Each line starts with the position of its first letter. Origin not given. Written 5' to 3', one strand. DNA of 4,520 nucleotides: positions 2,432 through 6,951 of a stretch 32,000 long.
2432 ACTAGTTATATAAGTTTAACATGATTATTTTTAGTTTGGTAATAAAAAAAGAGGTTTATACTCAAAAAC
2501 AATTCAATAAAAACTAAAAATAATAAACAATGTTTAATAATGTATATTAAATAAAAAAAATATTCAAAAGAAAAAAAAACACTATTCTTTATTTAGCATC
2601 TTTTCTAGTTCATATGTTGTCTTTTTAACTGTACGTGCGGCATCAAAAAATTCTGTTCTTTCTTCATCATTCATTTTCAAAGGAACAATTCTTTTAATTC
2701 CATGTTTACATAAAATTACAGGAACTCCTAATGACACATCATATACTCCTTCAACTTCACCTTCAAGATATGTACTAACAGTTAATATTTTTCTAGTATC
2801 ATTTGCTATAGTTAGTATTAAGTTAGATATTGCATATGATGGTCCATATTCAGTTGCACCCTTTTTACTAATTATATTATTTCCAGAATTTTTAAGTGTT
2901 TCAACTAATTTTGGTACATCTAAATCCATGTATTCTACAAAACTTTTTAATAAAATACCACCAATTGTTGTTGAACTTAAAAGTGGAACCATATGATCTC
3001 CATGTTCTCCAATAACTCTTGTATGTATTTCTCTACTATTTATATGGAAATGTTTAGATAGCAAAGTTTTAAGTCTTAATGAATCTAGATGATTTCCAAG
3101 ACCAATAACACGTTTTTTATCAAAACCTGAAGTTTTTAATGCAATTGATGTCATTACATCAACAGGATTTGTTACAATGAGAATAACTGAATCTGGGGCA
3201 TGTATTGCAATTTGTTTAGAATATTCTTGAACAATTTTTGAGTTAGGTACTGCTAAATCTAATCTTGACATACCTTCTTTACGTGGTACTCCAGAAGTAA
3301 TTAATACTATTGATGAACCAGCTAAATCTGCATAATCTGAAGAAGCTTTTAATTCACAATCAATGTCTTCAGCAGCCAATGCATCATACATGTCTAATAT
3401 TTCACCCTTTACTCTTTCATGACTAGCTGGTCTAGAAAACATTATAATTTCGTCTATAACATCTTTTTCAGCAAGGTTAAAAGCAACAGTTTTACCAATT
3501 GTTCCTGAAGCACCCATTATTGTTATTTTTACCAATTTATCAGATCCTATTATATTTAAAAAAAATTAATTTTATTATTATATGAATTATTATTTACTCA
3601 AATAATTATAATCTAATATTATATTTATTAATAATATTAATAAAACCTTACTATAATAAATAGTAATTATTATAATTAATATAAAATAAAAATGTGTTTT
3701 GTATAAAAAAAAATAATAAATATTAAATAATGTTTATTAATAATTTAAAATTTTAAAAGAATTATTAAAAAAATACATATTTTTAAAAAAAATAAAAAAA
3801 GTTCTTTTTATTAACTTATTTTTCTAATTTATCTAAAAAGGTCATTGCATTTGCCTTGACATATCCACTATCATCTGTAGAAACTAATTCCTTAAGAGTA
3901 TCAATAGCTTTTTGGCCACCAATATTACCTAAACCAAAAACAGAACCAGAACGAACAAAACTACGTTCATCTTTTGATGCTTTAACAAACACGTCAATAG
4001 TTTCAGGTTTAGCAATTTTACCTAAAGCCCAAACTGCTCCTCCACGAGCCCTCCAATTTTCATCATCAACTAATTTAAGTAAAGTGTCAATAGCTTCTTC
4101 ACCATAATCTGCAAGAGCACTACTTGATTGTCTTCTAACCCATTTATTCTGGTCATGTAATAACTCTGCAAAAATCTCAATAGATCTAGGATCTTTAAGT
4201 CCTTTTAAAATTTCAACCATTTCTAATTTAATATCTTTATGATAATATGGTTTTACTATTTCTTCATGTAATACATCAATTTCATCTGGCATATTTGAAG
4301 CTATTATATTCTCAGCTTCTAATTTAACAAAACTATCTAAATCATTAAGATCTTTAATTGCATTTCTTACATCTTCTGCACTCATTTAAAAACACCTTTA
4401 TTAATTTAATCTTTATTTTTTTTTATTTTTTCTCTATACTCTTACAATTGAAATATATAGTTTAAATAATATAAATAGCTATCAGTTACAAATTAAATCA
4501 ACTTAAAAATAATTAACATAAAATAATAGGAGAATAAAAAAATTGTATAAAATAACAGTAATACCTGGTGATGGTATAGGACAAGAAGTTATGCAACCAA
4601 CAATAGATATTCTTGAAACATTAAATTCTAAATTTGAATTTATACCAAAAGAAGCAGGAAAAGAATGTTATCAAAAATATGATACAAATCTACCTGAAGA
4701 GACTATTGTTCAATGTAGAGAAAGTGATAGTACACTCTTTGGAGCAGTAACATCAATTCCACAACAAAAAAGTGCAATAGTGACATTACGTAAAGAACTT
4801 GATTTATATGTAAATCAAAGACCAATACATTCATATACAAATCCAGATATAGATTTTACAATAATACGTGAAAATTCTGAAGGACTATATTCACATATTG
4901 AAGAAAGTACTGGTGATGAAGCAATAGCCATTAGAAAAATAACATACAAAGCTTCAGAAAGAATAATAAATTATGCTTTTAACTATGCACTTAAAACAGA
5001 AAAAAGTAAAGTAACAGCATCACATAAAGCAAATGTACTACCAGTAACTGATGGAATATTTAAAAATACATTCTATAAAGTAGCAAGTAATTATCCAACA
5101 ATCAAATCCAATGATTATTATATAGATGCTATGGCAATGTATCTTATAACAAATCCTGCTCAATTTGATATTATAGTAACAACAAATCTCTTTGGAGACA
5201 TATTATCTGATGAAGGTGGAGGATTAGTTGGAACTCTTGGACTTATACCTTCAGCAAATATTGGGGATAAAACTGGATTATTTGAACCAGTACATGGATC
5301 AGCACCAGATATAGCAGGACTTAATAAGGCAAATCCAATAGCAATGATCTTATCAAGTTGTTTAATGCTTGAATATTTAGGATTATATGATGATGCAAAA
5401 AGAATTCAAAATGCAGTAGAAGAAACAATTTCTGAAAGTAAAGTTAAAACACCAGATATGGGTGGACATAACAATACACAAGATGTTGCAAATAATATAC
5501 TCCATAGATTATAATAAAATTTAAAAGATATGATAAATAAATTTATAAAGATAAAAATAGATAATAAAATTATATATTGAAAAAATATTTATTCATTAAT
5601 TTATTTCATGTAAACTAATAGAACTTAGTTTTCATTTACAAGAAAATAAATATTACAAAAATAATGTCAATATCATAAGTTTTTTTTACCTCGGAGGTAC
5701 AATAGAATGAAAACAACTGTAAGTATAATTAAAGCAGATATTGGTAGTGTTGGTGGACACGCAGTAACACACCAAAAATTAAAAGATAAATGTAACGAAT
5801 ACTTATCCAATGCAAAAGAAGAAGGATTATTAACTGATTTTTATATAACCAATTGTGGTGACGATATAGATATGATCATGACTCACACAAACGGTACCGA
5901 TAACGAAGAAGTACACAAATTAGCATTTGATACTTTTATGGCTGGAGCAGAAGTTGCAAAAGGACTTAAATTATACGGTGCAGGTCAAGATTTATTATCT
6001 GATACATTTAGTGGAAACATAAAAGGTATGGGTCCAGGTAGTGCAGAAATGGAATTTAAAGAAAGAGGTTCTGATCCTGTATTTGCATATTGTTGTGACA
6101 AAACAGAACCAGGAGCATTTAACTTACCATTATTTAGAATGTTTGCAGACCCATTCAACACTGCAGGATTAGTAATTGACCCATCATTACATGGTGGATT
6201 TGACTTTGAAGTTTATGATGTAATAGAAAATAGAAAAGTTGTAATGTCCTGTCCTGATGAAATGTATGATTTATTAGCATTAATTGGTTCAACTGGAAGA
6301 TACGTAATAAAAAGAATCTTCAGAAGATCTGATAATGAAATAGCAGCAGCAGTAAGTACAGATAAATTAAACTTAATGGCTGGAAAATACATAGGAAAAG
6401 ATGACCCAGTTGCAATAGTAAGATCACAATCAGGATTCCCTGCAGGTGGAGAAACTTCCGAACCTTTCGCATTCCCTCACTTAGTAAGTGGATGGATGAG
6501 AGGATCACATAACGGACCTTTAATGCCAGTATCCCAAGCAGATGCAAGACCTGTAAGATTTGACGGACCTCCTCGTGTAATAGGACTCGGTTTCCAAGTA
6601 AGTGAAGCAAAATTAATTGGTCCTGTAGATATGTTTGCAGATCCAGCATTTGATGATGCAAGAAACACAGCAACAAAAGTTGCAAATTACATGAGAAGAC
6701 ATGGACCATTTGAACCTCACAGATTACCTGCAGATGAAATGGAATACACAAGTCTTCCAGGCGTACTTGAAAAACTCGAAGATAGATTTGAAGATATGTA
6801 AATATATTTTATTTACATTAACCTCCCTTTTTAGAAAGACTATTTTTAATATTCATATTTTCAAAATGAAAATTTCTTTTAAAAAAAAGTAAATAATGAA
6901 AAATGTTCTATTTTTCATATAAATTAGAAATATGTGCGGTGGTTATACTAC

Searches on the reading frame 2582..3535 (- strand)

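Call 67: search_protein_families(library=pfam, proteins=[window:2582-3535:-], max_evalue=0.001)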
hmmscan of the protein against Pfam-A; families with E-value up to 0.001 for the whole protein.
window:2582-3535:- (317 aa): 2 families
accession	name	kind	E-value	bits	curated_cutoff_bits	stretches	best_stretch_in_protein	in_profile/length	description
PF00056.29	Ldh_1_N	-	1.8e-38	132.2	27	1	2-145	1-141/141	lactate/malate dehydrogenase, NAD binding domain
PF02866.23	Ldh_1_C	-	4.6e-29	102.1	22.6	1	149-308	2-168/174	lactate/malate dehydrogenase, alpha/beta C-terminal domain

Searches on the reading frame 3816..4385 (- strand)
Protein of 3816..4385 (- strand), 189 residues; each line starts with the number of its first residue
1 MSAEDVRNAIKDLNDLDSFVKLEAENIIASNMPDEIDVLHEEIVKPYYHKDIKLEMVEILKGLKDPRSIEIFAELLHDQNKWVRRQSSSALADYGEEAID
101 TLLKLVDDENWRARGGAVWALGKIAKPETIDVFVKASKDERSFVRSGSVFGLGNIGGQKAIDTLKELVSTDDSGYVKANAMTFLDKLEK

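Call 67: search_protein_families(library=pfam, proteins=[window:3816-4385:-], max_evalue=0.001)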
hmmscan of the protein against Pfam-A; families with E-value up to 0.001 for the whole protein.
window:3816-4385:- (189 aa): 4 families
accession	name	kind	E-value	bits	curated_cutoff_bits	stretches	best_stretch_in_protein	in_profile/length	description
PF13646.12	HEAT_2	-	7.6e-27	93.9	27.7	2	99-180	1-83/88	HEAT repeats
PF03130.22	HEAT_PBS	-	6e-15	54.5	20.9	0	144-168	1-25/27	PBS lyase HEAT-like repeat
PF02985.28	HEAT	-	9.1e-11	41.4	23.5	0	99-126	2-29/31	HEAT repeat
PF13513.12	HEAT_EZ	-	1.6e-06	28.9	27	0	89-124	20-55/55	HEAT-like repeat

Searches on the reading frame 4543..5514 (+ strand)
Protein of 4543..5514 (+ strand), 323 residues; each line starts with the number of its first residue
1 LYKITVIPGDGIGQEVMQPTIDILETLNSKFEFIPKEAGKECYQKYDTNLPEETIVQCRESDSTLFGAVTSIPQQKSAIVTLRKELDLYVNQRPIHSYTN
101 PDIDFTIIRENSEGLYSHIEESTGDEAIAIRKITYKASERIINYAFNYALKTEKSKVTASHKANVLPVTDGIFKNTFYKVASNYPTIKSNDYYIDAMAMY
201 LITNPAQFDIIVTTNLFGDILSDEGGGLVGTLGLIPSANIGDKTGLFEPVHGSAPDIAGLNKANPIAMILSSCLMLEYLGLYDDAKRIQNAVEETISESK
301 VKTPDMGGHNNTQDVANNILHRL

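Call 67: search_protein_families(library=pfam, proteins=[window:4543-5514:+], max_evalue=0.001)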
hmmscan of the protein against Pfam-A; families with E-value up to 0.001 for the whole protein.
window:4543-5514:+ (323 aa): 1 family
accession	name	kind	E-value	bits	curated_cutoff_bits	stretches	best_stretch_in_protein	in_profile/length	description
PF00180.25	Iso_dh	-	4.8e-100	335.6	27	1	3-318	1-347/348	Isocitrate/isopropylmalate dehydrogenase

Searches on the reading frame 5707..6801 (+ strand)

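Call 67: search_protein_families(library=pfam, proteins=[window:5707-6801:+], max_evalue=0.001)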
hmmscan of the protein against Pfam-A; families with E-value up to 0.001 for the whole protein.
window:5707-6801:+ (364 aa): 1 family
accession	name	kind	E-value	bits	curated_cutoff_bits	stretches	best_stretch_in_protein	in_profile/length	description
PF01950.21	FBPase_3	-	1.3e-185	617.1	25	1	2-362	1-361/361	Fructose-1,6-bisphosphatase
